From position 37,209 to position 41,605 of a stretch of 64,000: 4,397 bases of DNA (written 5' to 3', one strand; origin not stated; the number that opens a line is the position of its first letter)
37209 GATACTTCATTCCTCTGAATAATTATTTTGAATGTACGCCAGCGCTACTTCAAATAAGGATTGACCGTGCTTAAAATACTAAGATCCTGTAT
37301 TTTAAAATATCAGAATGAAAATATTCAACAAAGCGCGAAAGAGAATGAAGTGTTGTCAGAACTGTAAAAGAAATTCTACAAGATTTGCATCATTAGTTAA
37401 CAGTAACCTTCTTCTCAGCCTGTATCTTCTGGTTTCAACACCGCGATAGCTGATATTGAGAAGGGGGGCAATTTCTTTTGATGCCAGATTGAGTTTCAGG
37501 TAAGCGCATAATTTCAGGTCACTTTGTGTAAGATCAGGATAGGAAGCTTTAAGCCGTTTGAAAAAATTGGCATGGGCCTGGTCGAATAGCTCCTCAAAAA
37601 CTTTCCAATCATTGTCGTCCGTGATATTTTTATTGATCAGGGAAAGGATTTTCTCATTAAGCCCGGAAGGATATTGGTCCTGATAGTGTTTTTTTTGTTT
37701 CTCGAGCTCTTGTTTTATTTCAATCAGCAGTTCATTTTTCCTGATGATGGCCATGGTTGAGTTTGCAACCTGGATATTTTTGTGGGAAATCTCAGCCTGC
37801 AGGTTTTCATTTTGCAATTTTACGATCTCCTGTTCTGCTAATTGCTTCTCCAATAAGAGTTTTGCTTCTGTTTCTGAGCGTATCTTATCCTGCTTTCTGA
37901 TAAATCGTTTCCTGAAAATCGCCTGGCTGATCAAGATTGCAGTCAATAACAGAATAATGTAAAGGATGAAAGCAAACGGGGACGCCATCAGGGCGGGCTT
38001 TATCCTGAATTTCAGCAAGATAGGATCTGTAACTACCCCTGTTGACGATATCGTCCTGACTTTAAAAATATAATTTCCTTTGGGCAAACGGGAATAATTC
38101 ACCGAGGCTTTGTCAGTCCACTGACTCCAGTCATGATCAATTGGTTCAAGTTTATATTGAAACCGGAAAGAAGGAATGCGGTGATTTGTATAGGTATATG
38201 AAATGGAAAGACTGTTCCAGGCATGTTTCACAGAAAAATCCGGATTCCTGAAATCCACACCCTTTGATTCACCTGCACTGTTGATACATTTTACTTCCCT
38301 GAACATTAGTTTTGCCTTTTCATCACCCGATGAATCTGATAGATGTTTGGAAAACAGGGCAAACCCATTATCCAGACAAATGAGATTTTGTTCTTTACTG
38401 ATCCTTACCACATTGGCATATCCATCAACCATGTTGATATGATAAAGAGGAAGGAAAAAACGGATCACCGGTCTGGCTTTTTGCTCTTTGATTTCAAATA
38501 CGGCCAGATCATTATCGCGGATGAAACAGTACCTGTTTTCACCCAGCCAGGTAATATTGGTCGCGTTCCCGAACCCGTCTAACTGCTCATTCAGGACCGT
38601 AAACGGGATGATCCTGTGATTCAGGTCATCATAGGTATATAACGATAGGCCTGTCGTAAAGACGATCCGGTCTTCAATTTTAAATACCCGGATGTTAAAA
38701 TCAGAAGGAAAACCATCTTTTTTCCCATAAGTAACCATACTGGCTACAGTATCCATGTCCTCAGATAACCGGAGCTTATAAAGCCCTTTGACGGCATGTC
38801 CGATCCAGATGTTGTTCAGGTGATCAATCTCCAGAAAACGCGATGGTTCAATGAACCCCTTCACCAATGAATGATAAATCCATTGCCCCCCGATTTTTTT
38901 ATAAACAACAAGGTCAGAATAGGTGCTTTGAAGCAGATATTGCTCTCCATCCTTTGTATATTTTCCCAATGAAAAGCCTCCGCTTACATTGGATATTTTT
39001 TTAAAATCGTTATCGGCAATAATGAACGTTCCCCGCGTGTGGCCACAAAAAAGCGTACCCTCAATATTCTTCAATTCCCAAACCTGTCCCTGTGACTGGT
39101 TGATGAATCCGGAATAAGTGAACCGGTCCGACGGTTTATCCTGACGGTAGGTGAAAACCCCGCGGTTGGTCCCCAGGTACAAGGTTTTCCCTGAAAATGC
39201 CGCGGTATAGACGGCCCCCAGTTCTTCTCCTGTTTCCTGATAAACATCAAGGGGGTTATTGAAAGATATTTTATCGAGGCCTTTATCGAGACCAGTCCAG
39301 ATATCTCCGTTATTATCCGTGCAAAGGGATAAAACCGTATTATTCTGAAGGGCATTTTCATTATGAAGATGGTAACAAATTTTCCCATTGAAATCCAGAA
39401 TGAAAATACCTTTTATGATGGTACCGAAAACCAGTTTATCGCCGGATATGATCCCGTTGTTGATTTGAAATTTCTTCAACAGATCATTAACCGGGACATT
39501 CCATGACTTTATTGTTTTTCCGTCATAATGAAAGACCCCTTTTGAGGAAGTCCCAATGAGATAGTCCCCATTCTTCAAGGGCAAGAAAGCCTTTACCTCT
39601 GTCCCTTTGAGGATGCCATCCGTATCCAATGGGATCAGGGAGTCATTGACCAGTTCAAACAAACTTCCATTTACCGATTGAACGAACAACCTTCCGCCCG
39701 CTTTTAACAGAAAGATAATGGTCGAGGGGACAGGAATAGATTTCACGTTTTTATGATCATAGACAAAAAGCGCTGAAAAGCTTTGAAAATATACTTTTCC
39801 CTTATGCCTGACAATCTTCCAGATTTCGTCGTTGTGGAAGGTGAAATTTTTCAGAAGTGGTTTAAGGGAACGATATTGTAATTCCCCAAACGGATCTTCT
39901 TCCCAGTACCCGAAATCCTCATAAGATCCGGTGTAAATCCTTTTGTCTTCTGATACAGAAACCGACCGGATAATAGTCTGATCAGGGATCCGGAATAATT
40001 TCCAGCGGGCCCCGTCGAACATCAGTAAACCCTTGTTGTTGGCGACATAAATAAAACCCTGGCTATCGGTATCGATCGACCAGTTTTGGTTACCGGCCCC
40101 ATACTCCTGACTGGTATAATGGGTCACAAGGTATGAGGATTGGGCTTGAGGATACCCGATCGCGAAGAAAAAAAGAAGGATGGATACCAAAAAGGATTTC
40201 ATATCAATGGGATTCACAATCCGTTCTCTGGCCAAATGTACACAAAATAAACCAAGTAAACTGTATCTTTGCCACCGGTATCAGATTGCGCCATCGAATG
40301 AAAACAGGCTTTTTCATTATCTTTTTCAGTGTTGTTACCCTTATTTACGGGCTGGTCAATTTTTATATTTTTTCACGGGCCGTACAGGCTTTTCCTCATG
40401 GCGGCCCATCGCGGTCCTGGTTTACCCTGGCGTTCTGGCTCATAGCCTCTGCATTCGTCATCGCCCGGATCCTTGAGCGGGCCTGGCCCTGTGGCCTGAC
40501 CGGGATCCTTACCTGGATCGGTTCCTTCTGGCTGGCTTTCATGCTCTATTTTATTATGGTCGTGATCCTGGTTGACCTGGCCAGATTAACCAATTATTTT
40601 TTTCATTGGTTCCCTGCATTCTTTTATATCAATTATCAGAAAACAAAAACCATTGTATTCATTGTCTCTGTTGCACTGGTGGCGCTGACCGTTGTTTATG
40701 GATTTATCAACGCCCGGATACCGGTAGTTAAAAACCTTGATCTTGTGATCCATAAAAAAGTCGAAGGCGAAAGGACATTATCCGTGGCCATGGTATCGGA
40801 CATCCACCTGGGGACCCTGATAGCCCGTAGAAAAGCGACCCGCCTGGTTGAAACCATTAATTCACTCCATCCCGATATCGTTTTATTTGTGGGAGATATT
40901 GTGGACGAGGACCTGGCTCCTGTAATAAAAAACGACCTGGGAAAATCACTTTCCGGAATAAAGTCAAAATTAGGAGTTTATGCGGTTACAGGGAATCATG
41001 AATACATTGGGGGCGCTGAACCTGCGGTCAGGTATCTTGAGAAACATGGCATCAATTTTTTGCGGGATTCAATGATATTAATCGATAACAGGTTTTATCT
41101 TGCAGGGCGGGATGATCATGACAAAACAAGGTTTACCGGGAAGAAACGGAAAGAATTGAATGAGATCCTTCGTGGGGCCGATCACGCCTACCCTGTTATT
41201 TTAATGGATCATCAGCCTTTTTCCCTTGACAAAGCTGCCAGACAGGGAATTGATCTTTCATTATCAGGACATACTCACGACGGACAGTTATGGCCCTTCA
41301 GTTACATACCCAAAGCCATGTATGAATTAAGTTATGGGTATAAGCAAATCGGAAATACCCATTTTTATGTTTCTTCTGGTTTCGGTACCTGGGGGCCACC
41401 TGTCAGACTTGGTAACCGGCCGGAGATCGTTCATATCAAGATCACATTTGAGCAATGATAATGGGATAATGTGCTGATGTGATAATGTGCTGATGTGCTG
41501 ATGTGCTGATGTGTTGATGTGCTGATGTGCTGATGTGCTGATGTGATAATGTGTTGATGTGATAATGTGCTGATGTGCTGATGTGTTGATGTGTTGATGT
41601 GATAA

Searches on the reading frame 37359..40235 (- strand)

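Call 15: search_protein_families(library=pfam, proteins=[window:37359-40235:-], max_evalue=0.0001)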
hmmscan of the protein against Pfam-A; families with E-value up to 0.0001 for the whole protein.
window:37359-40235:- (959 aa): 2 families
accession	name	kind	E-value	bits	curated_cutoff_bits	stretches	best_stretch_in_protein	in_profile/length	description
PF07495.19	Y_Y_Y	-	3.4e-09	36.9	26.6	1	690-736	8-54/65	Y_Y_Y domain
PF07494.17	Reg_prop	-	1.9e-06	27.8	20.4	0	296-315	2-21/24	Two component regulator propeller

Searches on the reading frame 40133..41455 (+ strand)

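Call 15: search_protein_families(library=pfam, proteins=[window:40133-41455:+], max_evalue=0.0001)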
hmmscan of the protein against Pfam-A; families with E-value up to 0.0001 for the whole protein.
window:40133-41455:+ (441 aa): 2 families
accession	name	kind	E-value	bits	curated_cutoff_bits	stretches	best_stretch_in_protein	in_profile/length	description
PF00149.33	Metallophos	-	5.8e-13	50.1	21.5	1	217-383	2-190/191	Calcineurin-like phosphoesterase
PF12850.12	Metallophos_2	-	1.3e-06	28.9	27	1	217-383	2-118/154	Calcineurin-like phosphoesterase superfamily domain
